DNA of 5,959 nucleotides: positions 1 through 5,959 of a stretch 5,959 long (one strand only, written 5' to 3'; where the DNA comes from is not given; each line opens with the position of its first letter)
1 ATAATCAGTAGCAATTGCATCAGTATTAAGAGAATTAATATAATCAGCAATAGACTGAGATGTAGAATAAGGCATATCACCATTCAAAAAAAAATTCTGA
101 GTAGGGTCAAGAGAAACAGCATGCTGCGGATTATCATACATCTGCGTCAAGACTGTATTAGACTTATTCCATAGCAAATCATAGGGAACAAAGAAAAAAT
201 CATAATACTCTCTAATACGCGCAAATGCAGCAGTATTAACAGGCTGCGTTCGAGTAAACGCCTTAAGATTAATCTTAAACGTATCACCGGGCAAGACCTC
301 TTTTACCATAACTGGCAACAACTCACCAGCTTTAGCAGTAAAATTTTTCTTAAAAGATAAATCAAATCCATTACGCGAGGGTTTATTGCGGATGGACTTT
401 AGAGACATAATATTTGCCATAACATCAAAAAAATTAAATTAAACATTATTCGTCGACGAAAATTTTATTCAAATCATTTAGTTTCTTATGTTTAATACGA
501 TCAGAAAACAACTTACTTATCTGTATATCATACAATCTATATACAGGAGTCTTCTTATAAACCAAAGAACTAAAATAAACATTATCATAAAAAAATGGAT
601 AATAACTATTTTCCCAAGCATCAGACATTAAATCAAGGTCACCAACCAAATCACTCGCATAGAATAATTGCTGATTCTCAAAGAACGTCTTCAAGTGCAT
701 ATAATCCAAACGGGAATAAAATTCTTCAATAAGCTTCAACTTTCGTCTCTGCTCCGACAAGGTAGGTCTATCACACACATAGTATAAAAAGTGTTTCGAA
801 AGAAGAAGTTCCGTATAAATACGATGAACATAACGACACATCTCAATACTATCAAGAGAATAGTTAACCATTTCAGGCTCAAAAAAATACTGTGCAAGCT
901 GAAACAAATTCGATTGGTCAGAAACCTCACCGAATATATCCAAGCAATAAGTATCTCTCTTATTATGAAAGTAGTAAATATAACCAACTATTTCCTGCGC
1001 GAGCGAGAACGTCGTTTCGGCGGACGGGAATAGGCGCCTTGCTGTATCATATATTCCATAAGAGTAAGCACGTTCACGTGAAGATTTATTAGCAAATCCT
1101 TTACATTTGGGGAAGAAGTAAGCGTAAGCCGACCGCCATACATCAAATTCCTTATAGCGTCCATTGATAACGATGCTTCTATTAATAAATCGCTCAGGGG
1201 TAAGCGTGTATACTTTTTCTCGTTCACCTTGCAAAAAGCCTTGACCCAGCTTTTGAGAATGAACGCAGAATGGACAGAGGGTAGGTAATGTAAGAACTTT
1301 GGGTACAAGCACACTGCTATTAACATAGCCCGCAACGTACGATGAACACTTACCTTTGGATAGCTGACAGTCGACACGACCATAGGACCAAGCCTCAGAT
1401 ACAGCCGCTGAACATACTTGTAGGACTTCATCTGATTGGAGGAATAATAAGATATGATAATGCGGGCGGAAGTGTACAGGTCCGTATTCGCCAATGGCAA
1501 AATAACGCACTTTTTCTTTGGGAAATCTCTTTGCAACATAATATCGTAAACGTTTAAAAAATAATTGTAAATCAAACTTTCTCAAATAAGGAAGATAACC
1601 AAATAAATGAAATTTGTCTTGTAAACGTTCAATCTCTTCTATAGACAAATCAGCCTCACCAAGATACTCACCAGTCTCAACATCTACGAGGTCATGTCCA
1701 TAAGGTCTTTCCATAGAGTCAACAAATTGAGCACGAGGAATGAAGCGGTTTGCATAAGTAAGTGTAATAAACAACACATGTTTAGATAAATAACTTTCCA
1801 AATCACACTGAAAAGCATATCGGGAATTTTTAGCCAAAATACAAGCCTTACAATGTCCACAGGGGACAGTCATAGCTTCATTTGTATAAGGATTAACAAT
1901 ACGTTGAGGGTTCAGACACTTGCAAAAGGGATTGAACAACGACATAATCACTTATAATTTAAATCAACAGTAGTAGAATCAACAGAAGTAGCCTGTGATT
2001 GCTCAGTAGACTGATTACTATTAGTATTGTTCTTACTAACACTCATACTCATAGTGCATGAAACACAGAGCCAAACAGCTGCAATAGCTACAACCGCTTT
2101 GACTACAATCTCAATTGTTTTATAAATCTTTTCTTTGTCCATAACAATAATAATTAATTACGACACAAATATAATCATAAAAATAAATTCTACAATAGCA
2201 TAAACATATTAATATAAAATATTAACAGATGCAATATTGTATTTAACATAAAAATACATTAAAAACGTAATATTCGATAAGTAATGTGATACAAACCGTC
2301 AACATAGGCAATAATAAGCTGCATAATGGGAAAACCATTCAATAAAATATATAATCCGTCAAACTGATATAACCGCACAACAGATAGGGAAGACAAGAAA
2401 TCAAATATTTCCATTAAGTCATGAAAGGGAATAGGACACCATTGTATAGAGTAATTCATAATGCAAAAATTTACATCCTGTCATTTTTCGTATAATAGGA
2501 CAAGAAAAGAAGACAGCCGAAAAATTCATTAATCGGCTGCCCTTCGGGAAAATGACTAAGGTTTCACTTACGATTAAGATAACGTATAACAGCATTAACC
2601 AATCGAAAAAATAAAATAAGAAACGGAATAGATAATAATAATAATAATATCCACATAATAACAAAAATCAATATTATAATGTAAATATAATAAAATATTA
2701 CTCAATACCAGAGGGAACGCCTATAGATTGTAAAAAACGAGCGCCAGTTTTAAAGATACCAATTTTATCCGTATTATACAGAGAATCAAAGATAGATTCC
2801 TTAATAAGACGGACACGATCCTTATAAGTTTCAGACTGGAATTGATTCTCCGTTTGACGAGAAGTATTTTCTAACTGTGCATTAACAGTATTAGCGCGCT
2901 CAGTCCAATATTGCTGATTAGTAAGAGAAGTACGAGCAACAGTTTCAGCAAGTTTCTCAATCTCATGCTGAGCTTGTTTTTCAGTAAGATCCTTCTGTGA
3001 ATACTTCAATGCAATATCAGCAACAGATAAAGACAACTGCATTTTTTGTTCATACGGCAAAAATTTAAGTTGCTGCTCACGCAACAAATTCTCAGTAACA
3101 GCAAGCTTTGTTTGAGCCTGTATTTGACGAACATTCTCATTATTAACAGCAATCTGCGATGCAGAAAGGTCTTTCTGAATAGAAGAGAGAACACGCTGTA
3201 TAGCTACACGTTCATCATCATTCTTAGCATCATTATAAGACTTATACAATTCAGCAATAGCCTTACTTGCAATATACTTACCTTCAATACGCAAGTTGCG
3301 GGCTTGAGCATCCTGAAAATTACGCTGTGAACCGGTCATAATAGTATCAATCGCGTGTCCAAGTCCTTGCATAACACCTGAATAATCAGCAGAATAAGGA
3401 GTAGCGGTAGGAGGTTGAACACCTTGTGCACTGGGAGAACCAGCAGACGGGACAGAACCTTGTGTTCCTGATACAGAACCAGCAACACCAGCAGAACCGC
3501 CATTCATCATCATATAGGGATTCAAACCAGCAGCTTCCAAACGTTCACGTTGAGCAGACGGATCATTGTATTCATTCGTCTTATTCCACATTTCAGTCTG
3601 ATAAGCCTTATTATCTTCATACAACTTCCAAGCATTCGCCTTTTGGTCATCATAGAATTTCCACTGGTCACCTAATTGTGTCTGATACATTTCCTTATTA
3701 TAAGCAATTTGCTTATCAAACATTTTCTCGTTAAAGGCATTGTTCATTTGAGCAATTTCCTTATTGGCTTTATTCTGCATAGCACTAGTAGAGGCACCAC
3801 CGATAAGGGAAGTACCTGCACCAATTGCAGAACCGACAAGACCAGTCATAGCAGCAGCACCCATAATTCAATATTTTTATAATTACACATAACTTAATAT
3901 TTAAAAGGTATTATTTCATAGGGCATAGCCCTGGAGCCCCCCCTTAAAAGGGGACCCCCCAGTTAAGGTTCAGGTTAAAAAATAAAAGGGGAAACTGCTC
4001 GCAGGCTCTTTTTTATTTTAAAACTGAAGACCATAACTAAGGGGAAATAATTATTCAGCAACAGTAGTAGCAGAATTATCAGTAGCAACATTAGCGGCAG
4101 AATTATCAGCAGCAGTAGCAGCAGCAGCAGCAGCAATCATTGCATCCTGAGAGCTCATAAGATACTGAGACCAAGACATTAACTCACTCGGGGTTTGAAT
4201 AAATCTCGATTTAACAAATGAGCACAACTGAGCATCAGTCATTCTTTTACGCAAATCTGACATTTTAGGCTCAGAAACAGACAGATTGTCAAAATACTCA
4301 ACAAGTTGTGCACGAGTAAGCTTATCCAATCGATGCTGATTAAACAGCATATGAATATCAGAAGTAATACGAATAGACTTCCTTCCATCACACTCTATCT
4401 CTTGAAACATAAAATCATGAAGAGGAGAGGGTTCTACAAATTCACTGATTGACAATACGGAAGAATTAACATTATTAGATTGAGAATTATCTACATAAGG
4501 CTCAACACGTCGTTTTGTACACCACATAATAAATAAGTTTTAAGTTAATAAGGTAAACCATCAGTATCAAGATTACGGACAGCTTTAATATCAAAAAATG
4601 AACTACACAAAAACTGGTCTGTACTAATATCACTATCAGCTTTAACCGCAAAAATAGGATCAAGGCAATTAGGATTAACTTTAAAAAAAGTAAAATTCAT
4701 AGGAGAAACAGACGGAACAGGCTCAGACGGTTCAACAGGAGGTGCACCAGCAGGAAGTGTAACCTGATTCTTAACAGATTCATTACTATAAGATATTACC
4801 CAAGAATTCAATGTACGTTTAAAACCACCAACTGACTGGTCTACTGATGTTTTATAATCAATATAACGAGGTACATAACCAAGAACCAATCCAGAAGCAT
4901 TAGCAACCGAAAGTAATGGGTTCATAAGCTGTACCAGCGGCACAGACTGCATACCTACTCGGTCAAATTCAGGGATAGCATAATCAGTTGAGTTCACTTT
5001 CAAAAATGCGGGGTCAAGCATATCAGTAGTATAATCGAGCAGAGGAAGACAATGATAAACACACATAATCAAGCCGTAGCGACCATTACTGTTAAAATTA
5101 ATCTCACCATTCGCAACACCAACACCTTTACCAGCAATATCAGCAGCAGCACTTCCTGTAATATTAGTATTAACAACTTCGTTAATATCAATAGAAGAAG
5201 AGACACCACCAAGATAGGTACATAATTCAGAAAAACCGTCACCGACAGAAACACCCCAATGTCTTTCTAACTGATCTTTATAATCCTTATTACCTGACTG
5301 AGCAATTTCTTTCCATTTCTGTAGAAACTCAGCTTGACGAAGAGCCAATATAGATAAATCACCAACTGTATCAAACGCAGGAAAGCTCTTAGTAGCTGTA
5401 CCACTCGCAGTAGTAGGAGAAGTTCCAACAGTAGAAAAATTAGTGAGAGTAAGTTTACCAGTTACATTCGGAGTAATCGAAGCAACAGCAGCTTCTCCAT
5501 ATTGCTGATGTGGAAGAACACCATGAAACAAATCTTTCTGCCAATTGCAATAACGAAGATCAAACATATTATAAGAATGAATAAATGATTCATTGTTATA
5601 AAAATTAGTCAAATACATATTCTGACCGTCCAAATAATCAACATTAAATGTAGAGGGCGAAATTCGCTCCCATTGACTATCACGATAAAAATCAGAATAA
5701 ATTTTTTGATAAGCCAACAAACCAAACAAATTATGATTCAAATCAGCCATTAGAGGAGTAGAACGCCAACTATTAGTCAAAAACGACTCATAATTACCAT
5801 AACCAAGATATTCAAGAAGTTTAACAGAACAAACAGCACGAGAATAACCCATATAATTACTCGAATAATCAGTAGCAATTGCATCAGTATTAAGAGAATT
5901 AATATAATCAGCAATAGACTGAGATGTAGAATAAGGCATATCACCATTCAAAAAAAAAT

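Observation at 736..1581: Stop-codon desert in the +1 frame of the replication gene: candidate embedded overlapping gene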

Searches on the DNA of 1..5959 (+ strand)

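Call 5: search_dna_similar(query=window:1-5959:+, collection=phages, mode=near, max_rows=30)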
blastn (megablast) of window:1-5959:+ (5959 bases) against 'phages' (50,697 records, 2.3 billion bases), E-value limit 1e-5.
Records with a match: 24; places in all: 24; records where one place covers at least 80% of the query: 0.
Best place of each record, by identity: 90-95% 5; 80-90% 5; 60-80% 14.
By first word of the organism name: Dulem 22; Tortoise 1; Microvirus 1.
By host as written in the record: Varecia variegata 13; Eulemur coronatus 3; Lemur catta 2; Eulemur fulvus collaris 2; Gopherus morafkai 1; Homo sapiens 1; Propithecus coquereli 1; Varecia rubra 1.
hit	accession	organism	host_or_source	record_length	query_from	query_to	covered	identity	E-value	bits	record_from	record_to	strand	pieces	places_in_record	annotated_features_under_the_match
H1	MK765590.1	Tortoise microvirus 40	Gopherus morafkai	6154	424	2589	29%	75.4%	5e-173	779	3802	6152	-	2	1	replication initiation protein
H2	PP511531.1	Dulem virus 232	Varecia variegata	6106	941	5573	21%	78.0%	5e-158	771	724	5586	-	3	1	DNA pilot protein | major capsid protein | replication initiator protein | internal scaffolding protein | hypothetical protein (x4)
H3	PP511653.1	Dulem virus 232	Varecia variegata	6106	941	5573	21%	78.0%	5e-158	771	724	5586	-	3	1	DNA pilot protein | major capsid protein | replication initiator protein | internal scaffolding protein | hypothetical protein (x4)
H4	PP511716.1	Dulem virus 232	Lemur catta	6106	941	5573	21%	78.0%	5e-158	771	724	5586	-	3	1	DNA pilot protein | major capsid protein | replication initiator protein | internal scaffolding protein | hypothetical protein (x4)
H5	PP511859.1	Dulem virus 232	Varecia variegata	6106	941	5573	21%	78.0%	5e-158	771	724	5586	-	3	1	DNA pilot protein | major capsid protein | replication initiator protein | internal scaffolding protein | hypothetical protein (x4)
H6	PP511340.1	Dulem virus 216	Eulemur coronatus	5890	1044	1868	14%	76.6%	3e-120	440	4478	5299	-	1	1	replication initiator protein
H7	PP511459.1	Dulem virus 216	Varecia variegata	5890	1044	1868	14%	76.6%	3e-120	440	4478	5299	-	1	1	replication initiator protein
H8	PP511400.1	Dulem virus 216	Eulemur fulvus collaris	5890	1044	1868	14%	76.5%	1e-118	435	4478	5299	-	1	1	replication initiator protein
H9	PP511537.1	Dulem virus 216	Varecia variegata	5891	1044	1868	14%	76.5%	1e-118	435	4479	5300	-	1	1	replication initiator protein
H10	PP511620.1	Dulem virus 216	Varecia variegata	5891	1044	1868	14%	76.5%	1e-118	435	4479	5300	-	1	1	replication initiator protein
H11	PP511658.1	Dulem virus 217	Varecia variegata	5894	1044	1868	14%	76.5%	1e-118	435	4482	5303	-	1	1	replication initiator protein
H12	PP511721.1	Dulem virus 216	Lemur catta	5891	1044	1868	14%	76.5%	1e-118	435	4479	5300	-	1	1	replication initiator protein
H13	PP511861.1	Dulem virus 217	Varecia variegata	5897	1044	1868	14%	76.5%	1e-118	435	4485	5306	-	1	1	replication initiator protein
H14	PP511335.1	Dulem virus 231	Eulemur coronatus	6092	2313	2584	5%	78.1%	1e-34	156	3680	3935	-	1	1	hypothetical protein (x2)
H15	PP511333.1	Dulem virus 237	Eulemur coronatus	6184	1414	1492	1%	83.8%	4e-10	75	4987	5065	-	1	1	replication initiator protein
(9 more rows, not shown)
